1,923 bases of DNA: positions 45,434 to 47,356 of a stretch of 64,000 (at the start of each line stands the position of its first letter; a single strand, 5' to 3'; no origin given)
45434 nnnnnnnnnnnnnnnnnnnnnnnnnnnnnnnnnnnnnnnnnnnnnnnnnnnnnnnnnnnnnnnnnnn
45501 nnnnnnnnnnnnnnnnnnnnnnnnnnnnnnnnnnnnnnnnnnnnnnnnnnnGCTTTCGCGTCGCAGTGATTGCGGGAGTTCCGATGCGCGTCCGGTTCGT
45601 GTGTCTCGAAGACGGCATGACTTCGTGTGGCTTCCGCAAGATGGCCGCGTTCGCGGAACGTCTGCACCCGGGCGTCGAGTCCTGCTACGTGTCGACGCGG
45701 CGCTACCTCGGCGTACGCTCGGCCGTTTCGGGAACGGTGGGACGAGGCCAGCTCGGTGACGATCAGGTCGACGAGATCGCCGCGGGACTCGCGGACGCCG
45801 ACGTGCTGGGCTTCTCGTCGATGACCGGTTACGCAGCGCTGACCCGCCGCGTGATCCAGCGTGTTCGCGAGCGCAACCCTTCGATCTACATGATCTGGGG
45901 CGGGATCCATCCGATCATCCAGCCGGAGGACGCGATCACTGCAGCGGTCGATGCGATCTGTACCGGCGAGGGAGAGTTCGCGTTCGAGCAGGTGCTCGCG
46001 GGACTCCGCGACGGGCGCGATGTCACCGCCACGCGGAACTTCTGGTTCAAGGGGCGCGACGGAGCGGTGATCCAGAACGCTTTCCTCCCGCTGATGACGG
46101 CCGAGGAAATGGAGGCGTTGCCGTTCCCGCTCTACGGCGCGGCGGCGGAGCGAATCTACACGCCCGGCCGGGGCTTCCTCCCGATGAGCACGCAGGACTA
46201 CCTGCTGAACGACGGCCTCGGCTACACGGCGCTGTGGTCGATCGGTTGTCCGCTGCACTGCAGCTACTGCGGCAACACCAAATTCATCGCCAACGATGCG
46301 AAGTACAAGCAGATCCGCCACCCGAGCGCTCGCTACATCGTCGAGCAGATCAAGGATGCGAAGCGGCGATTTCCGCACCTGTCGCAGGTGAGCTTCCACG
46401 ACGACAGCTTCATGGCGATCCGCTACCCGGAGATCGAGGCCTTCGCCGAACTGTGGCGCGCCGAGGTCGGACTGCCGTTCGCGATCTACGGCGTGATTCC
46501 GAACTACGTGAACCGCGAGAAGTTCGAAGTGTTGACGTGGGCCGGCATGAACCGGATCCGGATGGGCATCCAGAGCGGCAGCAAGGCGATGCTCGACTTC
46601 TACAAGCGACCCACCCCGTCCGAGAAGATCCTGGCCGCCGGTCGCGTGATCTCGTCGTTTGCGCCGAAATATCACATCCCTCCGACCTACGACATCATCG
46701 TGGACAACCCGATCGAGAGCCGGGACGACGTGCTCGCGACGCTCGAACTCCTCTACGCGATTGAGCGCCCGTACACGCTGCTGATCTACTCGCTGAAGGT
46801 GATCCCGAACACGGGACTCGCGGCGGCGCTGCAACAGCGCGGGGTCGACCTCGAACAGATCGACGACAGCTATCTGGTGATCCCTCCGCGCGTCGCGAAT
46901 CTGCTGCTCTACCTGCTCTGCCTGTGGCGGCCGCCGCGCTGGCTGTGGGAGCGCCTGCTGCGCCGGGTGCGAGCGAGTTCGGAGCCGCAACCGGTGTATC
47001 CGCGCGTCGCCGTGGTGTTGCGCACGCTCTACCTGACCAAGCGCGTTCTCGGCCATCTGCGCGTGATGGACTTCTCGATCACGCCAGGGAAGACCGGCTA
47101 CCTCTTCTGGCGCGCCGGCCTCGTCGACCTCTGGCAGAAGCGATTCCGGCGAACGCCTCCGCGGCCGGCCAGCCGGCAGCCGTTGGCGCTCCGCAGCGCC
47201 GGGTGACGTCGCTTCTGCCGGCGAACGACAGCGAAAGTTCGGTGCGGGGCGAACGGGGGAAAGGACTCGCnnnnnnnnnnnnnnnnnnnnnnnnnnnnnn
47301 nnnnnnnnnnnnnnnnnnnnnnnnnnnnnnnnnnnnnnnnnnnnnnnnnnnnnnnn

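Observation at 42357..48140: rSAM - GMC oxidoreductase - rSAM - Zn-ribbon methyltransferase cassette directly upstream of the GT2/GT-C genes: possible tailoring of a lipid-linked sugar donor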

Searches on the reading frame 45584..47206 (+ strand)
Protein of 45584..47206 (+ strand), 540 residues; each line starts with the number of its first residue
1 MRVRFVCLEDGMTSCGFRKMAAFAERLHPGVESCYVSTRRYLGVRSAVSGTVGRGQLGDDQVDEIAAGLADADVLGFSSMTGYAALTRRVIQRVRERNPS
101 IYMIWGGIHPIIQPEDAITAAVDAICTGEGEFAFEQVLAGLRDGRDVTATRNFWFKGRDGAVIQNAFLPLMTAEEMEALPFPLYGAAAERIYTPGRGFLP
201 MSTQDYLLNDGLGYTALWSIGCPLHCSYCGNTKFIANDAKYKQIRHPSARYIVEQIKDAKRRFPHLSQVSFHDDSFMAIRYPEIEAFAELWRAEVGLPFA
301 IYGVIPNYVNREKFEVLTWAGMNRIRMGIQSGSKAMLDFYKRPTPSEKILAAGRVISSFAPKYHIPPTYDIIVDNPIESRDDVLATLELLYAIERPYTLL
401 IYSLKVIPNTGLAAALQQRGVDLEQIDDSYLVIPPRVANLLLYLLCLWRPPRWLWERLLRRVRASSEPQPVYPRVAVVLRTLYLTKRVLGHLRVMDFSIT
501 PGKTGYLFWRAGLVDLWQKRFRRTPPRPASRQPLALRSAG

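Call 6: search_protein_families(library=pfam, proteins=[window:45584-47206:+], max_evalue=0.01)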
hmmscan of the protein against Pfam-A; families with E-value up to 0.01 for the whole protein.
window:45584-47206:+ (540 aa): 2 families
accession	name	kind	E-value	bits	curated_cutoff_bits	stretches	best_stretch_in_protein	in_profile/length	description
PF04055.27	Radical_SAM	-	3.8e-12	47.1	29.5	1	221-390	6-166/166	Radical SAM superfamily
PF02310.24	B12-binding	-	5.7e-12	46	32.1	1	60-137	41-120/121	B12 binding domain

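Call 7: search_protein_families(library=ncbifam, proteins=[window:45584-47206:+], max_evalue=0.01)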
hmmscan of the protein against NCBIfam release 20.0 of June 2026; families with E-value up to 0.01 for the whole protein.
window:45584-47206:+ (540 aa): 17 families
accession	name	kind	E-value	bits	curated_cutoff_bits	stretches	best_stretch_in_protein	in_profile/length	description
TIGR04013.1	B12_SAM_MJ_1487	hypoth_equivalog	2.4e-22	79.3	251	2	220-394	158-334/382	TIGR04013 family B12-binding domain/radical SAM domain-containing protein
TIGR03471.1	HpnJ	equivalog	8.3e-15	54.6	577.6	1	77-393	75-365/472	hopanoid biosynthesis associated radical SAM protein HpnJ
NF038361.1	rSAM_Sden_1168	equivalog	4.1e-14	52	575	1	70-338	139-399/560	Sden_1168 family B12-binding radical SAM P-methyltransferase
TIGR04072.2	rSAM_ladder_B12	equivalog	2.4e-13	49.5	360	1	221-421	188-377/443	lipid biosynthesis B12-binding/radical SAM protein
TIGR03975.1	rSAM_ocin_1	subfamily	1.9e-11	43.2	281.85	1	70-339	127-380/606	RiPP maturation radical SAM C-methyltransferase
TIGR02026.1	BchE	equivalog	3.9e-09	35.9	481.35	1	58-145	51-139/497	magnesium-protoporphyrin IX monomethyl ester anaerobic oxidative cyclase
NF050148.1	rSAM_ApyD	equivalog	9e-07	27.6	750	1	72-407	75-381/645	RiPP biosynthesis radical SAM protein ApyD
NF033712.0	B12_rSAM_KedN5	subfamily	9.9e-07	27.3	700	1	71-229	62-211/624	KedN5 family methylcobalamin-dependent radical SAM C-methyltransferase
TIGR04014.1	B12_SAM_MJ_0865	equivalog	2.8e-06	26.4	360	1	221-415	168-357/434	methyl-coenzyme M reductase glutamine C-methyltransferase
NF006067.1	PRK08208.1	equivalog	2.9e-05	23.2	380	1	304-416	131-239/427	STM4012 family radical SAM protein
TIGR00539.1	hemN_rel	equivalog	4.7e-05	22.7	205.4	1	306-418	95-203/361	radical SAM family heme chaperone HemW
TIGR02495.1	NrdG2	equivalog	0.0001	21.7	131.15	1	197-244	4-47/193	anaerobic ribonucleoside-triphosphate reductase activating protein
TIGR04479.1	bcpD_PhpK_rSAM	subfamily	0.00047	18.7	600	1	219-390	247-406/504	PhpK family radical SAM P-methyltransferase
TIGR01574.1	miaB-methiolase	equivalog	0.0019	17.3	355.3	1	323-394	257-326/437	tRNA (N6-isopentenyl adenosine(37)-C2)-methylthiotransferase MiaB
NF048008.1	SfplDhtActHpfHKleb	equivalog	0.0049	16.2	500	1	203-240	5-43/308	(2S)-3-sulfopropanediol dehydratase activating enzyme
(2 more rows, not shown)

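Call 17: search_solved_structures(query=window:45584-47206:+, max_evalue=0.01)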
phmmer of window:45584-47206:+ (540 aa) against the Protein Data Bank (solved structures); distinct sequences matched with E-value up to 0.01: 1.
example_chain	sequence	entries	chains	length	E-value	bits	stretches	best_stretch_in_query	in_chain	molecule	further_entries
7kdx_A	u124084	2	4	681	7.7e-07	31.2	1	62-229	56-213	Methyltransferase TokK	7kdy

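Call 19: find_homologous_proteins(query=window:45584-47206:+, max_evalue=1e-10)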
Query window:45584-47206:+ (540 aa): 1013 proteins with E <= 1e-10 among 8000 candidates; the best 120 are listed.
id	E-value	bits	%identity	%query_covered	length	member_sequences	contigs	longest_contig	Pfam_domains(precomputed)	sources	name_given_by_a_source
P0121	0.0e+0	1240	99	100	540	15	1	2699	PF04055.28,PF02310.25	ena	-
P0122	0.0e+0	1112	88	100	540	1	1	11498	PF04055.28,PF02310.25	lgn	-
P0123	9.3e-296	1000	79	100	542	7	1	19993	PF04055.28,PF02310.25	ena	-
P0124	2.3e-295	998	78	96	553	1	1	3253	PF04055.28,PF02310.25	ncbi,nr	ncbi:MAG: radical SAM protein, partial [Actinomycetota bacterium]|nr:radical SAM protein [Actinomyce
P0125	9.4e-294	993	79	96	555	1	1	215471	PF04055.28,PF02310.25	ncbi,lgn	-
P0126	1.4e-292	989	78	99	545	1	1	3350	PF04055.28,PF02310.25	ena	-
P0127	8.2e-292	987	78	96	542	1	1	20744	PF04055.28,PF02310.25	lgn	-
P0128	1.0e-290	983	78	100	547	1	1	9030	PF04055.28,PF02310.25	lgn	-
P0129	3.4e-290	981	78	99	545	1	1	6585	PF04055.28,PF02310.25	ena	-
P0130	6.8e-290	980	77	99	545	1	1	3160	PF04055.28,PF02310.25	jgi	-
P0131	9.7e-290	980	78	99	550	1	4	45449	PF04055.28,PF02310.25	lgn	-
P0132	3.3e-289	978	76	100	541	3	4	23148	PF04055.28,PF02310.25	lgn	-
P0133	1.1e-286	970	77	98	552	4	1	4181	PF04055.28,PF02310.25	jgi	jgi:anaerobic magnesium-protoporphyrin IX monomethyl ester cyclase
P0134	4.1e-285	965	77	98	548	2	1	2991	PF04055.28,PF02310.25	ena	-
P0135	1.5e-284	963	76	99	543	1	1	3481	PF04055.28,PF02310.25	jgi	jgi:radical SAM superfamily enzyme YgiQ (UPF0313 family)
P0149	6.2e-274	928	73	98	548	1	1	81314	PF04055.28,PF02310.25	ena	-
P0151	9.4e-268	907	71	98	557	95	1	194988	PF04055.28,PF02310.25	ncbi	-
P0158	1.7e-258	877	67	99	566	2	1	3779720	PF04055.28,PF02310.25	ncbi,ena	-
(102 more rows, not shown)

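Call 20: find_encoding_contigs(protein=P0158, flank=8000, max_places=1)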
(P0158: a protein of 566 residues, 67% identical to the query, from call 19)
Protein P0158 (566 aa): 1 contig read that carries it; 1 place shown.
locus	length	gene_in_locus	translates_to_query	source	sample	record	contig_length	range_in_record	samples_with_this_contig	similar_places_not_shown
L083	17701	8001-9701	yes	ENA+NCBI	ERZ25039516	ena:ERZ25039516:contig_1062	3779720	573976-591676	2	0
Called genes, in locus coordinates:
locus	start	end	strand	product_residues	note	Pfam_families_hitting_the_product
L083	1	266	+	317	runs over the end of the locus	PF08220:HTH_DeoR (weak), PF08279:HTH_11, PF19187:HTH_PafC (faint), PF13280:WYL, PF25583:WCX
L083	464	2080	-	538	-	-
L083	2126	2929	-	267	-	PF02595:Gly_kinase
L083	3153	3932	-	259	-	PF01068:DNA_ligase_A_M, PF04679:DNA_ligase_A_C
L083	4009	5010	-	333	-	PF00892:EamA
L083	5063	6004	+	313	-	PF00126:HTH_1, PF03466:LysR_substrate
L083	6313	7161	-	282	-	PF00106:adh_short, PF08659:KR, PF13561:adh_short_C2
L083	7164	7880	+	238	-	PF01325:Fe_dep_repress, PF12802:MarR_2 (weak), PF02742:Fe_dep_repr_C, PF04023:FeoA (weak)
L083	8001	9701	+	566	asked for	PF02310:B12-binding, PF04055:Radical_SAM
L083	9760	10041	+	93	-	-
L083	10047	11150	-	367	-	PF00155:Aminotran_1_2, PF12897:Asp_aminotransf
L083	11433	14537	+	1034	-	PF00801:PKD (faint)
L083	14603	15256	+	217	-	PF14808:TMEM164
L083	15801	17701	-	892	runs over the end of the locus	PF02128:Peptidase_M36, PF02225:PA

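Call 21: find_encoding_contigs(protein=P0151, flank=8000, max_places=1)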
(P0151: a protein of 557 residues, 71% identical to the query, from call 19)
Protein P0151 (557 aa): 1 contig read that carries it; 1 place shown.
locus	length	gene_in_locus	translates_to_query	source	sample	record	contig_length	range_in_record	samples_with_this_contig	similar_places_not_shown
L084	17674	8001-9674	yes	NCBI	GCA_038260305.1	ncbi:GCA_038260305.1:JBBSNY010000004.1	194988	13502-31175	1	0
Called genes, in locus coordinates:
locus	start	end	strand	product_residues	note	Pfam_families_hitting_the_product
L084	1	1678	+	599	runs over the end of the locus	PF00069:Pkinase, PF03109:ABC1 (faint), PF07714:PK_Tyr_Ser-Thr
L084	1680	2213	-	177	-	PF09136:Glucodextran_B, PF03793:PASTA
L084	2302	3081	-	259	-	PF01068:DNA_ligase_A_M, PF04679:DNA_ligase_A_C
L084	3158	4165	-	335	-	PF00892:EamA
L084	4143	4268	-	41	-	-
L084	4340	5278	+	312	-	PF00126:HTH_1, PF03466:LysR_substrate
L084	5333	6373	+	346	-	PF01590:GAF, PF13185:GAF_2 (faint), PF00990:GGDEF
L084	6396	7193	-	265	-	PF00106:adh_short, PF01370:Epimerase (weak), PF08659:KR, PF13460:NAD_binding_10 (weak), PF13561:adh_short_C2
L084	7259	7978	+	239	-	PF01325:Fe_dep_repress, PF12802:MarR_2 (weak), PF02742:Fe_dep_repr_C, PF04023:FeoA (weak)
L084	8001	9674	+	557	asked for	PF02310:B12-binding, PF04055:Radical_SAM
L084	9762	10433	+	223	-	PF14021:TNT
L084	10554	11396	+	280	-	-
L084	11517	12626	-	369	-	PF00155:Aminotran_1_2, PF12897:Asp_aminotransf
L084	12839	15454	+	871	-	PF01326:PPDK_N, PF27448:Rph_4th, PF00391:PEP-utilizers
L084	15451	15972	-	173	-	-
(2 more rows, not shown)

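Call 22: find_encoding_contigs(protein=P0149, flank=8000, max_places=1)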
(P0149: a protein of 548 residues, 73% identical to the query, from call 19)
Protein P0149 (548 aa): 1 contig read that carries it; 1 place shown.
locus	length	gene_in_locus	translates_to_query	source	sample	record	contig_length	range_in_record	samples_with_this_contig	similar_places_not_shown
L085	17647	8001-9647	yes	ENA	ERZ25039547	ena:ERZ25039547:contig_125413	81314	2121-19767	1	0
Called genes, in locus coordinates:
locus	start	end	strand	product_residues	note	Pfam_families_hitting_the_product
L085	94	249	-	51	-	-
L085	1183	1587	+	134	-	PF08541:ACP_syn_III_C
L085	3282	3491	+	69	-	PF00441:Acyl-CoA_dh_1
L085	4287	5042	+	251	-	-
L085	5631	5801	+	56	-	PF12704:MacB_PCD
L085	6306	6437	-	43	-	-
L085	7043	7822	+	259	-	PF01797:Y1_Tnp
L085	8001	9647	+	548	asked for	PF02310:B12-binding, PF04055:Radical_SAM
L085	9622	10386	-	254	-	PF13641:Glyco_tranf_2_3, PF00535:Glycos_transf_2, PF10111:Glyco_tranf_2_2 (weak)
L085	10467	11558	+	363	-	PF13472:Lipase_GDSL_2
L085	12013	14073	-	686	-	PF00535:Glycos_transf_2, PF13641:Glyco_tranf_2_3 (weak), PF08242:Methyltransf_12 (faint), PF13489:Methyltransf_23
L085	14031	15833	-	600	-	-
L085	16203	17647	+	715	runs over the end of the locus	PF13428:TPR_14 (faint), PF13424:TPR_12 (faint), PF13176:TPR_7 (faint), PF07719:TPR_2 (faint), PF12895:ANAPC3 (faint), PF14559:TPR_19 (weak), PF13432:TPR_16 (weak), PF14559:TPR_19 (weak), +4 more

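Call 24: find_related_loci(query=window:45584-47206:+, collection=metagenome_contigs, flank=10000)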
Query window:45584-47206:+ (540 aa) in metagenome_contigs; peptide patterns used: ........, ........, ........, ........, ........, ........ (x = any residue, [..] = any of these).
335 stretches matched a pattern; 177 encode a relative of the query (tblastn E <= 1e-3); the best 80 are kept; 80 distinct loci.
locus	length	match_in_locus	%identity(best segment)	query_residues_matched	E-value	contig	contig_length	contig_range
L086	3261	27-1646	99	1-540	0e+0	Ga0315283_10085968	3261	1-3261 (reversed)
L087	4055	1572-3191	99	1-540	0e+0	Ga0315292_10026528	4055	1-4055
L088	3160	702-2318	77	1-536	0e+0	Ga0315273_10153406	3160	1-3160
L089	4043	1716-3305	77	1-529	0e+0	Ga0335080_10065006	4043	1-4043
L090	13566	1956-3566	73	1-528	0e+0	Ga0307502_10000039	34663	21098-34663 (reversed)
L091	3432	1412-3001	75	1-528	0e+0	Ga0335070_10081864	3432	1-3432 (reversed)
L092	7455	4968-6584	71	1-529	0e+0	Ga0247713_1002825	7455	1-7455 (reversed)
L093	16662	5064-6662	72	1-529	0e+0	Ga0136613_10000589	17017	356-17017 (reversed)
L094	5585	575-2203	71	1-533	0e+0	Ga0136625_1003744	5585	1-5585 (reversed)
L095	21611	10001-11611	71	1-529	0e+0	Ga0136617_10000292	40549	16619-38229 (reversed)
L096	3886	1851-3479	71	1-533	0e+0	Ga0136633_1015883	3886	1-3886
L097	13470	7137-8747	72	1-528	0e+0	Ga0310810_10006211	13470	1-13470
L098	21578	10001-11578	73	1-518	0e+0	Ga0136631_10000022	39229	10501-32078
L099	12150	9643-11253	71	1-529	0e+0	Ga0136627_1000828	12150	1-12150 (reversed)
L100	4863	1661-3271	71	1-529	0e+0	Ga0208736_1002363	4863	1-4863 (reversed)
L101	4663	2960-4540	72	1-518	0e+0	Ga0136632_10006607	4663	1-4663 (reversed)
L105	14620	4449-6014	76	1-521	0e+0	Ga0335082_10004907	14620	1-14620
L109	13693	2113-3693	68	1-528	0e+0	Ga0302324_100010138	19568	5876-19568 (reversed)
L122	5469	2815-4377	65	1-521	0e+0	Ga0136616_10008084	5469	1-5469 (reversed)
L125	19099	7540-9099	66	1-521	0e+0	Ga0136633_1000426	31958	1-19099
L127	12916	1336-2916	69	1-528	0e+0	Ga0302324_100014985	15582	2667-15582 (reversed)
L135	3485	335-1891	66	1-519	0e+0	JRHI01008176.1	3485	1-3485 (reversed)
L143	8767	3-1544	68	14-528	0e+0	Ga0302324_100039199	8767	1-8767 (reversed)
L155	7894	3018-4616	60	1-531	0e+0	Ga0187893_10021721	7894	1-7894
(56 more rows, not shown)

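Call 36: search_protein_families(library=pfam, proteins=[L105:548-1492:+, L105:2800-4419:+, L105:6281-7948:-, L105:8106-8750:-, L105:8875-10800:+, L105:11483-13870:+, L105:13887-14603:-], max_evalue=0.001)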
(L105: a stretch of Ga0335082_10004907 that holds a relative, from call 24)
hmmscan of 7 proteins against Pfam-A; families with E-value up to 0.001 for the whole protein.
L105:548-1492:+ (314 aa): 0 families

L105:2800-4419:+ (539 aa): 0 families

L105:6281-7948:- (555 aa): 1 family
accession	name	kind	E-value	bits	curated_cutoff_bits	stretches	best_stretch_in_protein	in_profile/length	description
PF10502.14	Peptidase_S26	-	5.8e-30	104.9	22.9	1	370-541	6-167/168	Signal peptidase, peptidase S26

L105:8106-8750:- (214 aa): 4 families
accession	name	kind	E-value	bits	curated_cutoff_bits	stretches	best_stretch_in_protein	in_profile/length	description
PF00072.30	Response_reg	-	1.4e-24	86.9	30.2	1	14-124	1-111/111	Response regulator receiver domain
PF00196.25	GerE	-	9.4e-20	70.5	23.5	1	148-204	1-57/57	Bacterial regulatory proteins, luxR family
PF08281.18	Sigma70_r4_2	-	5.4e-06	26.4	25.7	1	141-192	2-54/54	Sigma-70, region 4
PF04545.22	Sigma70_r4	-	0.0003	20.7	24.1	0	148-193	3-49/50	Sigma-70, region 4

L105:8875-10800:+ (641 aa): 7 families
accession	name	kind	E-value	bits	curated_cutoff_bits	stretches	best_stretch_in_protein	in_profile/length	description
PF01434.24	Peptidase_M41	-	5.6e-62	209.4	29.9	1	437-626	3-190/191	Peptidase family M41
PF00004.35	AAA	-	6.8e-45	153.2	21.2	1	222-353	1-129/131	ATPase family associated with various cellular activities (AAA)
PF17862.7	AAA_lid_3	-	1.2e-11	44.4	27.2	1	377-420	1-44/45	AAA+ lid domain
PF06480.20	FtsH_ext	-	1.4e-07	32.1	25.5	1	32-127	2-100/103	FtsH Extracellular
PF07728.20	AAA_5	-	1.4e-07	32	22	1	221-343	1-137/139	AAA domain (dynein-related subfamily)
PF06068.19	TIP49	-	0.00013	21.8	23.8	1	220-255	51-88/347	TIP49 P-loop domain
PF13401.12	AAA_22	-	0.00055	20.7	27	0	222-244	8-30/130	AAA domain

L105:11483-13870:+ (795 aa): 3 families
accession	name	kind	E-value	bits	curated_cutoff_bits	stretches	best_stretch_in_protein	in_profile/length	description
PF01326.24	PPDK_N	-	6.6e-111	371.2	27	1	16-341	2-317/328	Pyruvate phosphate dikinase, AMP/ATP-binding domain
PF02896.24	PEP-utilizers_C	-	7.7e-63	212.8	22.8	1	477-787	16-291/293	PEP-utilising enzyme, PEP-binding domain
PF00391.29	PEP-utilizers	-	4.8e-27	93.8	23.1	1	383-454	1-72/72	PEP-utilising enzyme, mobile domain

L105:13887-14603:- (238 aa): 2 families
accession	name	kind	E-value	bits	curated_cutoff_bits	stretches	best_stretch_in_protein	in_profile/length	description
PF00571.33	CBS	-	4e-18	65.9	24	1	54-109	1-56/57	CBS domain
PF01258.23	zf-dskA_traR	-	5.6e-12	45.9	24.9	1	205-235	3-33/36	Prokaryotic dksA/traR C4-type zinc finger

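Call 53: search_protein_families(library=pfam, proteins=[L155:4709-7660:+, L109:3810-4967:+, L125:6074-7039:+, L122:680-1291:+, L143:3876-5477:+, L127:4324-5010:-, L135:2757-3485:+], max_evalue=0.1)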
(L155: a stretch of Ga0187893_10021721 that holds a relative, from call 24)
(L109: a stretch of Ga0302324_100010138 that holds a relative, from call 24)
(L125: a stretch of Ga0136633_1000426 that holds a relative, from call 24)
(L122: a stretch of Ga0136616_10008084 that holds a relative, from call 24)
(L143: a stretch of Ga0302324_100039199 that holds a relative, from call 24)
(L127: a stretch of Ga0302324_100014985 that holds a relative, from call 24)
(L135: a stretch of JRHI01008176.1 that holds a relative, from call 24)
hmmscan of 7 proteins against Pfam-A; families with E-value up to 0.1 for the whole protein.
L155:4709-7660:+ (983 aa): 2 families
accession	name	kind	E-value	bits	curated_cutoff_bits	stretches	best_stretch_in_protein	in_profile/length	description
PF09586.16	YfhO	-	6.5e-06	25.2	28.5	1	883-922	787-826/835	Bacterial membrane protein YfhO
PF10131.15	PTPS_related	-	0.054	12.4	26.4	0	333-522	205-320/621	6-pyruvoyl-tetrahydropterin synthase related domain; membrane protein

L109:3810-4967:+ (385 aa): 3 families
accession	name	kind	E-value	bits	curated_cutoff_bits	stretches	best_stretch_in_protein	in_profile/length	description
PF01988.24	VIT1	-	6.3e-57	193.3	28.1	1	174-381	3-214/214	VIT family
PF02915.23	Rubrerythrin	-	5.7e-08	33.7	22.8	1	9-127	3-130/137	Rubrerythrin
PF13794.12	MiaE_2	-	0.0086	16.3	25.2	1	34-136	37-142/185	tRNA-(MS[2]IO[6]A)-hydroxylase (MiaE)-like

L125:6074-7039:+ (321 aa): 7 families
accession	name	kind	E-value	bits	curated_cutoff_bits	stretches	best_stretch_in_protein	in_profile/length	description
PF02492.25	cobW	-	1.1e-42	146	20.7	1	9-176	2-173/180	CobW/HypB/UreG, nucleotide-binding domain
PF07683.19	CobW_C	-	1.3e-15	57.4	22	1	225-313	2-91/94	Cobalamin synthesis protein cobW C-terminal domain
PF13191.12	AAA_16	-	0.0064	17.4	32.6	1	4-45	21-62/167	AAA ATPase domain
PF13671.12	AAA_33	-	0.048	14.4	27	0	9-36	1-28/143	AAA domain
PF00437.27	T2SSE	-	0.05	12.7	24.9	0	123-149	220-246/370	Type II/IV secretion system protein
PF00009.33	GTP_EFTU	-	0.088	12.8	26.5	0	10-58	6-54/188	Elongation factor Tu GTP binding domain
PF04016.18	DUF364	-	0.089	12.9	23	0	100-198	8-116/147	Putative heavy-metal chelation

L122:680-1291:+ (203 aa): 9 families
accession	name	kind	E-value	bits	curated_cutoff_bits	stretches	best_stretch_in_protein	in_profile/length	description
PF13649.12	Methyltransf_25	-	2.9e-13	50.8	27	1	51-137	2-97/97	Methyltransferase domain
PF13489.12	Methyltransf_23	-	6.5e-11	42.7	27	1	45-171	21-145/164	Methyltransferase domain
PF08241.18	Methyltransf_11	-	1.9e-09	38.4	21.2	1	51-122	1-71/95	Methyltransferase domain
PF08242.18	Methyltransf_12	-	5.3e-09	37.1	30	1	51-138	1-97/98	Methyltransferase domain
PF03848.20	TehB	-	1.1e-06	28.7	20.4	1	49-116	33-100/193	Tellurite resistance protein TehB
PF13847.12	Methyltransf_31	-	2.7e-05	24.3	27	1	49-135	6-103/145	Methyltransferase domain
PF05724.17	TPMT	-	0.02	15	26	1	9-84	4-75/218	Thiopurine S-methyltransferase (TPMT)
PF02353.26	CMAS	-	0.036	13.8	27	1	35-151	52-174/273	Mycolic acid cyclopropane synthetase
PF05175.20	MTS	-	0.047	13.8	23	1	40-117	26-104/170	Methyltransferase small domain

L143:3876-5477:+ (533 aa): 3 families
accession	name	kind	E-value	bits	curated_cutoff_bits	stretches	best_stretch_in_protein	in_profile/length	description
PF01471.23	PG_binding_1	-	2.8e-13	50.3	23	1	333-371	16-57/57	Putative peptidoglycan binding domain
PF09374.15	PG_binding_3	-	0.00015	22.3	24.6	1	324-352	2-33/76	Predicted Peptidoglycan domain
PF00877.26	NLPC_P60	-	0.0075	16.7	23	1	432-464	2-30/105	NlpC/P60 family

L127:4324-5010:- (228 aa): 8 families
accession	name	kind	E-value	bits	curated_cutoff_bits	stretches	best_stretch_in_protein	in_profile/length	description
PF04337.18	DUF480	-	5.4e-55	186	25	1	7-151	2-148/149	Protein of unknown function, DUF480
PF01978.25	TrmB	-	0.00093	19.4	25.6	1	89-150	3-59/68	Sugar-specific transcriptional regulator TrmB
PF07848.18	PaaX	-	0.019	15.6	24.8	0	49-79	33-61/70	PaaX-like protein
PF06698.16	DUF1192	-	0.02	15.4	25.5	0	200-223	24-47/58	Protein of unknown function (DUF1192)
PF06657.18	Cep57_MT_bd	-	0.04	14.8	31.3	0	192-225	4-37/77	Centrosome microtubule-binding domain of Cep57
PF00392.27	GntR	-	0.055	13.6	27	1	53-77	38-62/64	Bacterial regulatory proteins, gntR family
PF00170.26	bZIP_1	-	0.082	13.5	27.6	1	200-224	30-54/64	bZIP transcription factor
PF14389.11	Lzipper-MIP1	-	0.088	13.6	32.2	0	192-226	51-81/84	Leucine-zipper of ternary complex factor MIP1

L135:2757-3485:+ (243 aa): 3 families
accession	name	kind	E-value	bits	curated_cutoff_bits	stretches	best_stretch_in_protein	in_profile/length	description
PF00535.33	Glycos_transf_2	-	5.8e-18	65.8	23.3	1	15-178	1-159/168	Glycosyl transferase family 2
PF10111.15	Glyco_tranf_2_2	-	0.0039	17.1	27.3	1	48-120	30-102/276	Glycosyltransferase like family 2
PF13641.12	Glyco_tranf_2_3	-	0.015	15.8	27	1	12-109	1-96/230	Glycosyltransferase like family 2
